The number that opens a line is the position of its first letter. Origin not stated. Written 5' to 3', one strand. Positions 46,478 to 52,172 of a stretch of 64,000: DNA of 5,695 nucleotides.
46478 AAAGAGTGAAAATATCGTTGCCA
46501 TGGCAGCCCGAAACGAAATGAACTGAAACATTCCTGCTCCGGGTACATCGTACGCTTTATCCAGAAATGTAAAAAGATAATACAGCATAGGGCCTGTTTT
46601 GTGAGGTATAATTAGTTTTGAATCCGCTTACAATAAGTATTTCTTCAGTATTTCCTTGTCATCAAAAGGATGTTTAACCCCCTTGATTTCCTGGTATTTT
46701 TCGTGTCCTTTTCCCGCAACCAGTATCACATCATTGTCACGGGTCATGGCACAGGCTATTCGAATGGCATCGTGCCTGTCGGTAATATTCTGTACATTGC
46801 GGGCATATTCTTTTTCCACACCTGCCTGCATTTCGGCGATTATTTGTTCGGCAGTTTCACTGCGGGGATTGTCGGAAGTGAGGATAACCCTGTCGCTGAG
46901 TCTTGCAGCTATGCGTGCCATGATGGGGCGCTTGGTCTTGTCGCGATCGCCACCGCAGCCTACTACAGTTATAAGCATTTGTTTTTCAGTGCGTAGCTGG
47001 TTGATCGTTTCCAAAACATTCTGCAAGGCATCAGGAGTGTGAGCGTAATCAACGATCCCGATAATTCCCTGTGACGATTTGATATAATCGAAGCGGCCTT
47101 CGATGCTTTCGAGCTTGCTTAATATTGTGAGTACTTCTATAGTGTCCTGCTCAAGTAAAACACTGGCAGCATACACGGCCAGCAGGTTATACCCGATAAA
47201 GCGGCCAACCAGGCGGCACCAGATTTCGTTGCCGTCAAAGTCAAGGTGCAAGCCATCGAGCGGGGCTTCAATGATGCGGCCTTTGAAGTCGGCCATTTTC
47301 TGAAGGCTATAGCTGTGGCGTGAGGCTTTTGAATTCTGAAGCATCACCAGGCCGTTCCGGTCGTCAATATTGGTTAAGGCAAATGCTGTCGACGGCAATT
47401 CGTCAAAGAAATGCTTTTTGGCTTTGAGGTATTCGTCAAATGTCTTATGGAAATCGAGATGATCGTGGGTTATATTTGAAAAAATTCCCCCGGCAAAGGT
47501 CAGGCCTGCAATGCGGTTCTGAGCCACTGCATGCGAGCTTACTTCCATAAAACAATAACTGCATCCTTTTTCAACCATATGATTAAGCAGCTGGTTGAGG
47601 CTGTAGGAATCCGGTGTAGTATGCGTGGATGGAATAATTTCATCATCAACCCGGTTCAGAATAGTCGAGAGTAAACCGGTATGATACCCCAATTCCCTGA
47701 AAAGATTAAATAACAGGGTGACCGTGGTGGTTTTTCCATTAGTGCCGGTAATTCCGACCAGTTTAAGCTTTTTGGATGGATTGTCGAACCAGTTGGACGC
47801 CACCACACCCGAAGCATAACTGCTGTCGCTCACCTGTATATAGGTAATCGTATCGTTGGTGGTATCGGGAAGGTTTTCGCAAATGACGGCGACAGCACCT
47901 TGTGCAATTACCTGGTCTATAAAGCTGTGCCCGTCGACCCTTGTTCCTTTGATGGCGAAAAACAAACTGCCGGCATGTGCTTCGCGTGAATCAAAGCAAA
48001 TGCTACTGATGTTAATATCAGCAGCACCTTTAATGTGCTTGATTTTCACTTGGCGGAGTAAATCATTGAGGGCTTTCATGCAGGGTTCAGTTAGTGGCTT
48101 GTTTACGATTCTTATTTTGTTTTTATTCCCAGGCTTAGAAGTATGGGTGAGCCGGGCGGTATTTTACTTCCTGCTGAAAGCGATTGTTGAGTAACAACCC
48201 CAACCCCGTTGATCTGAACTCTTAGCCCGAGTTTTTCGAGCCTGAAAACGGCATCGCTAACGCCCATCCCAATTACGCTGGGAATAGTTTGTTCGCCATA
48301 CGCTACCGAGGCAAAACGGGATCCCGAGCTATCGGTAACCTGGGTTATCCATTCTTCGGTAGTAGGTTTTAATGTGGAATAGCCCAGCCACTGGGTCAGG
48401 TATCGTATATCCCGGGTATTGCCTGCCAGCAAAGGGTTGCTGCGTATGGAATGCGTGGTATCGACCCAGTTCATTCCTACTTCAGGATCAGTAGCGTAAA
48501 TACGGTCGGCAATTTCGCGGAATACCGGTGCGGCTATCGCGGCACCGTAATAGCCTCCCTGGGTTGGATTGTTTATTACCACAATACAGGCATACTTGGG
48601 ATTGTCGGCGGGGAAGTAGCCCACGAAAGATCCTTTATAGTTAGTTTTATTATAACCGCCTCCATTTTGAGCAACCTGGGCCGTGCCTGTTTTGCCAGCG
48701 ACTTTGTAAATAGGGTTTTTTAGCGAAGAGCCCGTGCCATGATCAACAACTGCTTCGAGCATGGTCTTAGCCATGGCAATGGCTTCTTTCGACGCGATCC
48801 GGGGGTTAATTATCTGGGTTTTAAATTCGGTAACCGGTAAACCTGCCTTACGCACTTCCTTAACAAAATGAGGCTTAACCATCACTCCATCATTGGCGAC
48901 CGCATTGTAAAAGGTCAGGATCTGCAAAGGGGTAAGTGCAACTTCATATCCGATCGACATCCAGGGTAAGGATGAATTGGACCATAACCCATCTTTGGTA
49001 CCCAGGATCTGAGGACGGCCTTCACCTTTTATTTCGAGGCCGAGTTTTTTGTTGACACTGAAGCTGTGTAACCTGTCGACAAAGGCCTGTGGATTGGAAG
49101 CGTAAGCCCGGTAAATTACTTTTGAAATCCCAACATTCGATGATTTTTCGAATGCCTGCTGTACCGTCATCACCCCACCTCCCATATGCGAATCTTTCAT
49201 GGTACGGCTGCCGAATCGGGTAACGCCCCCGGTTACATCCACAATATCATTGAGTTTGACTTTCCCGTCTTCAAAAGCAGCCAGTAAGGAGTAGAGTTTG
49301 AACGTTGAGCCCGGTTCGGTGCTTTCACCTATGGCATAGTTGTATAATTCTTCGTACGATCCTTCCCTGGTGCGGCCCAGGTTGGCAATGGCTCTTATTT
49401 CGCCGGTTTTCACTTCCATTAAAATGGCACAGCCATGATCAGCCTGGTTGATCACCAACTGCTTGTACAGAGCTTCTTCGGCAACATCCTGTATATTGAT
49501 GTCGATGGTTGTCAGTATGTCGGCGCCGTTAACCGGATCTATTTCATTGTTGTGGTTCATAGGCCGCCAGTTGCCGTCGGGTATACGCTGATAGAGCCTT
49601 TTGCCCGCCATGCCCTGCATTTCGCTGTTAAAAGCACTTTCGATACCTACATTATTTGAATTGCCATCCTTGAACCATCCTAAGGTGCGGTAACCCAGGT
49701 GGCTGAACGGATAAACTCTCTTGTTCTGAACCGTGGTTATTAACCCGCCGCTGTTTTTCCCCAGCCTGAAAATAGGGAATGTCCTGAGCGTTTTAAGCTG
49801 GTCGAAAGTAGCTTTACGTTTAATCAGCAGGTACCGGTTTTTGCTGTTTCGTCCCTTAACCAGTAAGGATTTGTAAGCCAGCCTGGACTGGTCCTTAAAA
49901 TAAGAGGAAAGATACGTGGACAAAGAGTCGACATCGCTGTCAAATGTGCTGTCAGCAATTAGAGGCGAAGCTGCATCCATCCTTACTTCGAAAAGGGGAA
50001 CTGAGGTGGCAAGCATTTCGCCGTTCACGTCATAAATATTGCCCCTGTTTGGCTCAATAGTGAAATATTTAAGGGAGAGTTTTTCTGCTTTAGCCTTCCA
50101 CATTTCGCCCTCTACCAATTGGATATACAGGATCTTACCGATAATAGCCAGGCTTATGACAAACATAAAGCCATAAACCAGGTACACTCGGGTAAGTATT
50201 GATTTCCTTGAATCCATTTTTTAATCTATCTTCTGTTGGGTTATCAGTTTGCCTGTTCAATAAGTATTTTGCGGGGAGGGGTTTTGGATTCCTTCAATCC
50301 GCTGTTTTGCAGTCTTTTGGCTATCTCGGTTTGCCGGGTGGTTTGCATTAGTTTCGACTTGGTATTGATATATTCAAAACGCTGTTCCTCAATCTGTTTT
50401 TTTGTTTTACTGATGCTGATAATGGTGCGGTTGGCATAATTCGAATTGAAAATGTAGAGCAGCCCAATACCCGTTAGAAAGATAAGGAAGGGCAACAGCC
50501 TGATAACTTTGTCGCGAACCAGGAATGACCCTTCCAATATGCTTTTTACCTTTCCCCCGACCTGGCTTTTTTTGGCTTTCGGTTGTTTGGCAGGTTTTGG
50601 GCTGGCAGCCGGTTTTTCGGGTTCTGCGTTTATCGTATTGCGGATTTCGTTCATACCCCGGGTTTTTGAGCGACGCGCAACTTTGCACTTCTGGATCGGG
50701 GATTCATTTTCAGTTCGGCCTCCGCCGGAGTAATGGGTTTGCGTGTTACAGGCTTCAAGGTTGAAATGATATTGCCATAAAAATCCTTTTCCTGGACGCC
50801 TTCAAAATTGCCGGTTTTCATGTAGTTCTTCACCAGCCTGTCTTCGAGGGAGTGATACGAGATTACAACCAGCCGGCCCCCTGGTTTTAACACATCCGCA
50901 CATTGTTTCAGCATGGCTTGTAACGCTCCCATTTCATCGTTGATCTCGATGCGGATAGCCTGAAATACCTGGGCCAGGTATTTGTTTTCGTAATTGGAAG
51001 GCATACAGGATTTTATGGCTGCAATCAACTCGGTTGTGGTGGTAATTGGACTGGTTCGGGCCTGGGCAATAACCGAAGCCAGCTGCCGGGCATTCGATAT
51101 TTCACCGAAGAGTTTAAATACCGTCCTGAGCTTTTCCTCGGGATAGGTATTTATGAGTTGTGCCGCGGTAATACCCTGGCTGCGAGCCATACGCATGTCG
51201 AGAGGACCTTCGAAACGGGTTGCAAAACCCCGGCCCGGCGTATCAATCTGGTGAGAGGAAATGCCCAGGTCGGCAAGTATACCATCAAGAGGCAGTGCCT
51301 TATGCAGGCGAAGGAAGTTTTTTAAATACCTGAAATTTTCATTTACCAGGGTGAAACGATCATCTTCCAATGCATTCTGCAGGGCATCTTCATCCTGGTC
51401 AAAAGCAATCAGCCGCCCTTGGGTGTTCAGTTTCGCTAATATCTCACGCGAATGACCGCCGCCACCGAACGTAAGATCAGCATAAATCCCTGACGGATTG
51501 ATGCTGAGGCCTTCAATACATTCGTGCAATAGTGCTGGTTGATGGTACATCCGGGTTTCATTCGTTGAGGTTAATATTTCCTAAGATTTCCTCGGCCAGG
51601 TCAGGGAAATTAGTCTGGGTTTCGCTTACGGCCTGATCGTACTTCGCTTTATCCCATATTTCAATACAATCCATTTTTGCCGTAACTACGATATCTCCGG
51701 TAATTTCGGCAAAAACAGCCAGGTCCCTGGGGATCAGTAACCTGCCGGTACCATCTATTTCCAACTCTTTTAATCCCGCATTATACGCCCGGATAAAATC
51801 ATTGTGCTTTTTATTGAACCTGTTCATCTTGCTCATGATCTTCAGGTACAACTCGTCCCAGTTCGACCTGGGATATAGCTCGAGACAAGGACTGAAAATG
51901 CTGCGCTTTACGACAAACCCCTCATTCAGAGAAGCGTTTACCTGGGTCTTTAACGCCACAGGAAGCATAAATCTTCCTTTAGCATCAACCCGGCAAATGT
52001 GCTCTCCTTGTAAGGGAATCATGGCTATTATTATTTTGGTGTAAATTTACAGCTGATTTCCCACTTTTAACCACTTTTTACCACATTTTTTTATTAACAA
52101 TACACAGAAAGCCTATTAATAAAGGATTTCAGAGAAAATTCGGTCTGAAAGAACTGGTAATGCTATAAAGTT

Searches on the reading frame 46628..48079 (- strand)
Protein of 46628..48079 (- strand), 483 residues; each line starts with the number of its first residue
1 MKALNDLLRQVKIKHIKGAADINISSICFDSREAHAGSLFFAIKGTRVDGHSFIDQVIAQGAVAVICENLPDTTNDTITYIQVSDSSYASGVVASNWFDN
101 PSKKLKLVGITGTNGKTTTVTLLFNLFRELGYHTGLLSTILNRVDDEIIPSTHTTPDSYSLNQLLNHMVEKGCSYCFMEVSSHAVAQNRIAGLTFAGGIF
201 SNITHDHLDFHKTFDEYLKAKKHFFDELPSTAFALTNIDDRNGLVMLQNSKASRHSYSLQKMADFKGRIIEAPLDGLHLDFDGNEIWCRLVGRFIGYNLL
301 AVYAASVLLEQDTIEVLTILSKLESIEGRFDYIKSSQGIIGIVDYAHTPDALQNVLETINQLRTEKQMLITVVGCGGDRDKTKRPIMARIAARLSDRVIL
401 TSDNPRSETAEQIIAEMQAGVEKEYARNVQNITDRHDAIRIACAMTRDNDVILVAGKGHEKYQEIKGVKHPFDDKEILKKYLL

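Call 29: search_protein_families(library=pfam, proteins=[window:46628-48079:-], max_evalue=0.00001)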
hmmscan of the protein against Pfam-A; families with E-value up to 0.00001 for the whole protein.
window:46628-48079:- (483 aa): 3 families
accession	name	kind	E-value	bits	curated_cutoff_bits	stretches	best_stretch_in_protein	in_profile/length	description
PF08245.18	Mur_ligase_M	-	4.8e-46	157.7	24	1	110-305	1-199/200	Mur ligase middle domain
PF02875.26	Mur_ligase_C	-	8.7e-34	117.5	28.4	1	328-458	1-127/127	Mur ligase, glutamate ligase domain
PF01225.30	Mur_ligase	-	4.6e-10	40.2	21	1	24-71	2-54/95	Mur ligase family, catalytic domain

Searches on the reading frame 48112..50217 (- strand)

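Call 29: search_protein_families(library=pfam, proteins=[window:48112-50217:-], max_evalue=0.00001)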
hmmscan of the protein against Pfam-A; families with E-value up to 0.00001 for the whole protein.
window:48112-50217:- (701 aa): 3 families
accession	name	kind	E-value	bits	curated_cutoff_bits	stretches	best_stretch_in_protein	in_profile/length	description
PF00905.27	Transpeptidase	-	5.4e-63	213.4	22.1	1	262-570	1-298/299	Penicillin binding protein transpeptidase domain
PF03793.24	PASTA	-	5.3e-11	42.7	23.2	1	644-696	2-62/64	PASTA domain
PF03717.20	PBP_dimer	-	1.1e-10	42.7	24.4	1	54-209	2-167/180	Penicillin-binding Protein dimerisation domain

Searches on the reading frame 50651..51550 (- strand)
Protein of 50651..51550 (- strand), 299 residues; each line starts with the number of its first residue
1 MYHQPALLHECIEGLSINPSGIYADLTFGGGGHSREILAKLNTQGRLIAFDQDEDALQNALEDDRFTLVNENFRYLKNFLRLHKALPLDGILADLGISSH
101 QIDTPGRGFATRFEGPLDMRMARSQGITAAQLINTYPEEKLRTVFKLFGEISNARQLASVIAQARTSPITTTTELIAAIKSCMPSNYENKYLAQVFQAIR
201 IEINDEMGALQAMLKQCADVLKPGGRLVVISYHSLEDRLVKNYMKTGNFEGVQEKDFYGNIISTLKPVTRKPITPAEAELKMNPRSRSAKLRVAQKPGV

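Call 29: search_protein_families(library=pfam, proteins=[window:50651-51550:-], max_evalue=0.00001)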
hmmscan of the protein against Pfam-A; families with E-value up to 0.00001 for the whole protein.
window:50651-51550:- (299 aa): 2 families
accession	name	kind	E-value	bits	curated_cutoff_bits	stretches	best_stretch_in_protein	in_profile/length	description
PF01795.25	Methyltransf_5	-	2.7e-94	316.6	27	1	2-296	3-308/309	MraW methylase family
PF01728.25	FtsJ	-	2e-06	28.3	24.1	0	8-104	9-111/181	FtsJ-like methyltransferase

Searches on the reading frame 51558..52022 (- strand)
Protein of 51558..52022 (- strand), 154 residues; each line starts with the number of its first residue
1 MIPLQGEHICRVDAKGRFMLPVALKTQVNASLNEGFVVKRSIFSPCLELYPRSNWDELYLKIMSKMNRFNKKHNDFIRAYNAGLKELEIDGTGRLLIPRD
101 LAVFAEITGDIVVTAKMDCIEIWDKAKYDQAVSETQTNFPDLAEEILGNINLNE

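Call 29: search_protein_families(library=pfam, proteins=[window:51558-52022:-], max_evalue=0.00001)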
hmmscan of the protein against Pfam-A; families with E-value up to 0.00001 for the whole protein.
window:51558-52022:- (154 aa): 1 family
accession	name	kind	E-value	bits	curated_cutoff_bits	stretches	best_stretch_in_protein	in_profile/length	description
PF02381.23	MraZ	-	2.7e-23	82.1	23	2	84-145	5-67/72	MraZ protein, putative antitoxin-like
